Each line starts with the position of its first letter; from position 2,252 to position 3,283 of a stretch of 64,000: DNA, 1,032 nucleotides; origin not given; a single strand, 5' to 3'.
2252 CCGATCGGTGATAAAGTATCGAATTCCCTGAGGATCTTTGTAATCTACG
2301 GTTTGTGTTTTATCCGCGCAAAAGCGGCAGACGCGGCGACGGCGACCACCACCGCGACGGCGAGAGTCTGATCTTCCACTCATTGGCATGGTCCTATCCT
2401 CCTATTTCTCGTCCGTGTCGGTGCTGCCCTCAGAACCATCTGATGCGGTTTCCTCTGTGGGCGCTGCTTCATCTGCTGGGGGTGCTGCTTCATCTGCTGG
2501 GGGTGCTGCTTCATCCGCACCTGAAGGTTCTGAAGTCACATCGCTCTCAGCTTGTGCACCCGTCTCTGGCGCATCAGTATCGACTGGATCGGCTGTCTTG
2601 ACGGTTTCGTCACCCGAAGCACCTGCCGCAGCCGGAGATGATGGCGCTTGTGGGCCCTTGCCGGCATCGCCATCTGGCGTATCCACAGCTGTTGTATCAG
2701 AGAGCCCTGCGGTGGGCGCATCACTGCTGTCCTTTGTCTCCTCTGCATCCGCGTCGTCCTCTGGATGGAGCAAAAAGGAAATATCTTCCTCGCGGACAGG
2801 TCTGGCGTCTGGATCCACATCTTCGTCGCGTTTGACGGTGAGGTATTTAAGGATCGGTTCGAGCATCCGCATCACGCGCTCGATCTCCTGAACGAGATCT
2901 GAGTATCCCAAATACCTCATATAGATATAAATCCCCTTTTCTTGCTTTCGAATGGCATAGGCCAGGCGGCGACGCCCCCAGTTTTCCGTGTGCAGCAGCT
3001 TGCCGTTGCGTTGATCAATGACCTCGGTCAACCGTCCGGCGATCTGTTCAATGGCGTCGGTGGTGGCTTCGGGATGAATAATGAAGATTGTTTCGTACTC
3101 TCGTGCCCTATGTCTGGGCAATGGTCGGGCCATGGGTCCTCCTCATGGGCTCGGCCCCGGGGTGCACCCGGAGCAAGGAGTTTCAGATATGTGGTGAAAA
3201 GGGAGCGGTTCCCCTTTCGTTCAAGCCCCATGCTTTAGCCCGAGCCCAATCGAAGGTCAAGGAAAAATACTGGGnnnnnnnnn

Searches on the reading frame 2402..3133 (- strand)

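Call 71: search_protein_families(library=pfam, proteins=[window:2402-3133:-], max_evalue=0.001)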
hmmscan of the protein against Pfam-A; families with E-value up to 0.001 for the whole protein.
window:2402-3133:- (243 aa): 1 family
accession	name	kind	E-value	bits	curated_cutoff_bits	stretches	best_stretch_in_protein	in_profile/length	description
PF01250.22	Ribosomal_S6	-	9.1e-25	87.1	27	1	12-101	1-90/90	Ribosomal protein S6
